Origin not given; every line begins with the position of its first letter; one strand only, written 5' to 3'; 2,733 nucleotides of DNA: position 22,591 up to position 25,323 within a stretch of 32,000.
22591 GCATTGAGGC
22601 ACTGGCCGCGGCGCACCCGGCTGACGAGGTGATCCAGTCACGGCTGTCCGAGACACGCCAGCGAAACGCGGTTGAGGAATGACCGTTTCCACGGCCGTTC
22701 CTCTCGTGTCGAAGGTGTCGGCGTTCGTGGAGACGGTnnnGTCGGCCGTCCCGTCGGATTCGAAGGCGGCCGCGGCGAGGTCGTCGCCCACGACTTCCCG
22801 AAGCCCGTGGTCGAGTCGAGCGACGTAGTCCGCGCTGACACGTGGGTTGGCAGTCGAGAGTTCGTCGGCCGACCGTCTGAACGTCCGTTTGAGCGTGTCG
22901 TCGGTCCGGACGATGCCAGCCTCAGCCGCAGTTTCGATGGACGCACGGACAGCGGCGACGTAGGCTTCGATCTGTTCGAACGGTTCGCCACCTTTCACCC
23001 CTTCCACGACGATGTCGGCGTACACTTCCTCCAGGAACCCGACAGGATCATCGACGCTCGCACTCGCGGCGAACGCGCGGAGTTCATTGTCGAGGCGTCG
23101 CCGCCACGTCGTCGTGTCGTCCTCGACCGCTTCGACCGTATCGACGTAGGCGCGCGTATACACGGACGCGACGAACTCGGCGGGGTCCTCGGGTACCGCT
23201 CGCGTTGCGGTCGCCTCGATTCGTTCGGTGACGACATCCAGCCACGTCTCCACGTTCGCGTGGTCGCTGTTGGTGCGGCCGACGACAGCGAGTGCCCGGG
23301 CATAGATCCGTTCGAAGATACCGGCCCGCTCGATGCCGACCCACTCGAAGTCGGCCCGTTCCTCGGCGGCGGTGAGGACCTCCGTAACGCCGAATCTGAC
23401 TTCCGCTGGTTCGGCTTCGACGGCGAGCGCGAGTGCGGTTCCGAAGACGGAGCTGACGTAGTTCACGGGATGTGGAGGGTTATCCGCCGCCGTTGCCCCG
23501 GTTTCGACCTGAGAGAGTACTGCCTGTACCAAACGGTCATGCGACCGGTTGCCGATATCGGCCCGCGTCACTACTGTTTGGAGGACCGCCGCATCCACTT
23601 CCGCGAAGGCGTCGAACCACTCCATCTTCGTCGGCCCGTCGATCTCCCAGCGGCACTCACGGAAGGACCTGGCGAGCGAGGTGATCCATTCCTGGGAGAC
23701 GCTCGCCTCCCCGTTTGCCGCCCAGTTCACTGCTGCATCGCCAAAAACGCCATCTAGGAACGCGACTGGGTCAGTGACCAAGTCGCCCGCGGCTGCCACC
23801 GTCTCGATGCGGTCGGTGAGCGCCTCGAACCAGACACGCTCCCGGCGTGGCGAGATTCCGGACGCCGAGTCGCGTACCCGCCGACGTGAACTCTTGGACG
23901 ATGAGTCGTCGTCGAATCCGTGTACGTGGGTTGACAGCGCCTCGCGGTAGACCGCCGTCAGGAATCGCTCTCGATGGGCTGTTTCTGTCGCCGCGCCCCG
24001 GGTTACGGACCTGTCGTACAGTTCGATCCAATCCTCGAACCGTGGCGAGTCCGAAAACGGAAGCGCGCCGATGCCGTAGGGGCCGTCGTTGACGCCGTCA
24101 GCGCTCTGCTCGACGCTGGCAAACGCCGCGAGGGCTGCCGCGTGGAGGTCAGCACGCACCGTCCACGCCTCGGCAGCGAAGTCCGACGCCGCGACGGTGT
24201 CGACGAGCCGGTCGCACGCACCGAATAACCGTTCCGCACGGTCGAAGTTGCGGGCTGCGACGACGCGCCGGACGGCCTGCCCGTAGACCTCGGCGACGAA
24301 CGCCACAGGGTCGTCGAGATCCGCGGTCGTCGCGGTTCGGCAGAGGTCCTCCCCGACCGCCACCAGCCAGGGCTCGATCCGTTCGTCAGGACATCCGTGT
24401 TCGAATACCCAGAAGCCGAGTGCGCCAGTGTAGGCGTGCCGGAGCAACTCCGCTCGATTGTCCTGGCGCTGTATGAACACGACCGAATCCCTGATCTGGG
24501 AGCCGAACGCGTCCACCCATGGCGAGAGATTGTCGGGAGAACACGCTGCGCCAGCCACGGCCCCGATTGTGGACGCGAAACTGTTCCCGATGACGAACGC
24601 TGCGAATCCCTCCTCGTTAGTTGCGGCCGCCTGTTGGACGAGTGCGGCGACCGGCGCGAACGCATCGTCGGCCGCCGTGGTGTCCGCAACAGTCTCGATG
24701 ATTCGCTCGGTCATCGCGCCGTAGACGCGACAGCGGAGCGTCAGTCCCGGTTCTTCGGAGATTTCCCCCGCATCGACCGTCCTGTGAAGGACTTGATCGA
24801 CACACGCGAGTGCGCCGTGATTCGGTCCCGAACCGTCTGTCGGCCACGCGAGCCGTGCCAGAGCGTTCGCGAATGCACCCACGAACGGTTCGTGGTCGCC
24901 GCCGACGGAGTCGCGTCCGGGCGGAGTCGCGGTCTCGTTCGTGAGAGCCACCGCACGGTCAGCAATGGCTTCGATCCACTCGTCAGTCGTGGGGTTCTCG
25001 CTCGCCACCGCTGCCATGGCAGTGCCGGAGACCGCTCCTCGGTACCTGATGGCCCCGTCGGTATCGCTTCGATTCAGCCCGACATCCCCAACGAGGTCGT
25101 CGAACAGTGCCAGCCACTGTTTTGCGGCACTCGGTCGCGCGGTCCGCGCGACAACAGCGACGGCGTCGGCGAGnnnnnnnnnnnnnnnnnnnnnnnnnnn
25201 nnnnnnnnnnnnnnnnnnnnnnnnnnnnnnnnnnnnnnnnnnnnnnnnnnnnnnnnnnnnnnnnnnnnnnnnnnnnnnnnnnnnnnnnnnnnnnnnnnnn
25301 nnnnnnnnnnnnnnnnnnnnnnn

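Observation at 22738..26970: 1410-aa tandem P-loop NTPase with a previously unfamiliar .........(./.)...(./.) helical repeat: STAND/NLR-like sensor candidate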

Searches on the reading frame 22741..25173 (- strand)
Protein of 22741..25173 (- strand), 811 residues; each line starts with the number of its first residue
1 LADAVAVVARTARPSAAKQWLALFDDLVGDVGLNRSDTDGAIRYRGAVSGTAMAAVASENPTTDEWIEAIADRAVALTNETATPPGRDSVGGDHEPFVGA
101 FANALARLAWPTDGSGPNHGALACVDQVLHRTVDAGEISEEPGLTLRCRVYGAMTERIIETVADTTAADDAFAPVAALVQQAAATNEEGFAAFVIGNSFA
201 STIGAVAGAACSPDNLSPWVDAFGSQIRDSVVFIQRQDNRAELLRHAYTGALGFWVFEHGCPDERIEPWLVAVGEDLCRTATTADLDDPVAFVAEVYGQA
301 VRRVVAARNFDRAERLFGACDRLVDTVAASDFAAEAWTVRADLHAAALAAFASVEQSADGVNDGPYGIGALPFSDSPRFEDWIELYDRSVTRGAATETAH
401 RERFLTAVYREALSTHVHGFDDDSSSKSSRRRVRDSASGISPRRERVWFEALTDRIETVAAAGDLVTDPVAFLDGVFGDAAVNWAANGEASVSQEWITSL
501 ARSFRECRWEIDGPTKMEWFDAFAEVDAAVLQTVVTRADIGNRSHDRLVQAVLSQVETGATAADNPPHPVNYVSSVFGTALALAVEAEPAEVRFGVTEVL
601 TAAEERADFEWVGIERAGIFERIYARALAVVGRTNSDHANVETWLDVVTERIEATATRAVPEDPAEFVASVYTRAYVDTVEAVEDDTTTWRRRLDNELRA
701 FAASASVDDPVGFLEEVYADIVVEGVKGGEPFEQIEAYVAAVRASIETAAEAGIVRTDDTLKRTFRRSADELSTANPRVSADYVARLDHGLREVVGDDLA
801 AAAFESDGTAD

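Call 43: predict_structure(alignment_id=A6)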
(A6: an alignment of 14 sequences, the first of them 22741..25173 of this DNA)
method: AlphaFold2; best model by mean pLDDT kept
length: 811 residues; sequences in the alignment: 14
mean_pLDDT: 84.9   pTM: 0.83
mean pLDDT of the five models: 84.9, 81.7, 81.3, 80.8, 80.0
residues with pLDDT >= 90: 372; 70-90: 357; 50-70: 33; < 50: 49
segments of 3 or more residues with pLDDT < 50: 358-372, 417-445, 808-811
pLDDT, mean of each block of 10 residues (from residue 1): 82 85 88 90 91 89 83 88 67 84 94 84 91 78 84 94 88 89 81 92 93 92 93 87 94 90 93 95 86 93 84 90 92 85 93 65 43 65 93 88 96 64 28 32 61 93 89 95 88 86 89 80 94 89 87 90 76 94 92 93 88 89 95 89 94 92 92 88 65 91 89 93 85 86 89 81 91 86 90 89 66 30
secondary structure, 60 per line:
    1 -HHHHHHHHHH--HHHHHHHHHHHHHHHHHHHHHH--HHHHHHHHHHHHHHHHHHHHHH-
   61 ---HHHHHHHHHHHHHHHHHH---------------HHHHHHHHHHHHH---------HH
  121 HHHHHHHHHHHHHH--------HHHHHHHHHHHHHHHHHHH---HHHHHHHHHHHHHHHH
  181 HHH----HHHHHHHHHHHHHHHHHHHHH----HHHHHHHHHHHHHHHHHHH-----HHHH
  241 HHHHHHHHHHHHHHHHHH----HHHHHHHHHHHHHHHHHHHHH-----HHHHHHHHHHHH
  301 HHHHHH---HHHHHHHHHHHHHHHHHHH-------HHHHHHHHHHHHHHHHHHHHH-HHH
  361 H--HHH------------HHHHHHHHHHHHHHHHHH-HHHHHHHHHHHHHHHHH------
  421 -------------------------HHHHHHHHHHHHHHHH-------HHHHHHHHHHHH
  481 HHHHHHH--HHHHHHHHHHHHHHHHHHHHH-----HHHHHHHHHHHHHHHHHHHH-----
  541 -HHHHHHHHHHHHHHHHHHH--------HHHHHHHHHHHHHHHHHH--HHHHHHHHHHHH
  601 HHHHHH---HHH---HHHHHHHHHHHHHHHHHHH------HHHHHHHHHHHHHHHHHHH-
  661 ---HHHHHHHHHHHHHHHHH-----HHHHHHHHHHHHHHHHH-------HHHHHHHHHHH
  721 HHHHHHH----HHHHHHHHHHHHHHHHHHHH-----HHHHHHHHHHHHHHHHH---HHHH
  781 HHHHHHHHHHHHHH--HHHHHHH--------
elements in order (helices of 4 or more, strands of 3 or more residues): H2-11 H14-35 H38-59 H64-81 H97-109 H119-134 H143-161 H165-183 H188-208 H213-231 H237-258 H263-283 H289-306 H310-328 H336-356 H358-361 H379-396 H398-414 H446-461 H469-487 H490-510 H516-535 H542-560 H569-586 H589-606 H616-634 H641-659 H664-680 H686-702 H710-727 H732-751 H757-773 H777-794 H797-803
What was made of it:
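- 22741..25173 (-): C-terminal alpha-solenoid, 34 helices (aa 600-1410). AlphaFold2 pLDDT 84.9, pTM 0.83 (call 43).
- Checked: The AlphaFold2 model of residues 600-1410 has pLDDT 84.9 and pTM 0.83, with 34 helices and no strands (call 43).
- Solenoid: pLDDT 84.9 (call 43).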

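Call 49: fold_search(model_id=the predicted structure, library=pdb)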
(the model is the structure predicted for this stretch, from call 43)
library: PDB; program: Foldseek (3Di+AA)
matches with E <= 10: 1112; with E <= 0.001: 87
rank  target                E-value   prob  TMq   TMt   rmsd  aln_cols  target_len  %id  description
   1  8cmk_A                2.1e-05  1.00  0.14  0.13  32.0       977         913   11  Transportin-3 TNPO3 in complex with RSY region of CIRBP (released 2024-03-06)
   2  3w3v                  2.8e-05  1.00  0.16  0.14  30.3       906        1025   10  Crystal structure of Kap121p mutant D353K/E396K/D438K (released 2013-04-10)
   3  4c0p_A                3.2e-05  1.00  0.15  0.14  31.3       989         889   10  Unliganded Transportin 3 (released 2014-01-22)
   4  7b51_A                3.2e-05  1.00  0.14  0.12  36.3      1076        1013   10  Crystal structure of human CRM1 covalently modified by 2-mercaptoethanol at Cys528 (released 2021-03-10)
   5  4c0o_A                3.2e-05  1.00  0.14  0.13  32.1       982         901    9  Transportin 3 in complex with phosphorylated ASF/SF2 (released 2014-01-22)
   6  3zjy_B                3.4e-05  1.00  0.17  0.16  31.3       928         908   11  Crystal Structure of Importin 13 - RanGTP - eIF1A complex (released 2013-04-10)
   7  2xwu_B                4.1e-05  1.00  0.16  0.15  28.0       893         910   10  CRYSTAL STRUCTURE OF IMPORTIN 13 - UBC9 COMPLEX (released 2010-12-29)
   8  3zjy_E                5.1e-05  1.00  0.21  0.20  29.9       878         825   11  Crystal Structure of Importin 13 - RanGTP - eIF1A complex (released 2013-04-10)
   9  4c0o_B                6.4e-05  1.00  0.16  0.15  32.8       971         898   10  Transportin 3 in complex with phosphorylated ASF/SF2 (released 2014-01-22)
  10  4hzk_B                6.6e-05  1.00  0.17  0.15  26.6       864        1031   10  Crystal structure of free CRM1 (crystal form 2) (released 2013-01-23)
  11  3ibv_A                6.9e-05  1.00  0.20  0.18  27.2       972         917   11  Karyopherin cytosolic state (released 2009-08-25)
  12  4c0q_A                7.4e-05  1.00  0.17  0.16  33.5       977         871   10  Transportin 3 in complex with Ran(Q69L)GTP (released 2014-01-22)
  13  8cwy_A                7.9e-05  1.00  0.24  0.35  17.2       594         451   10  Accurate computational design of genetically encoded 3D protein crystals (released 2023-11-01)
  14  5dlq_A                8.2e-05  1.00  0.21  0.18  29.4       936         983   10  Crystal structure of RanGTP-Exportin 4-eIF5A complex (released 2016-06-22)
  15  6xte_A                8.2e-05  1.00  0.19  0.15  28.5       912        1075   11  Human karyopherin RanBP5 (isoform-1) (released 2020-04-22)
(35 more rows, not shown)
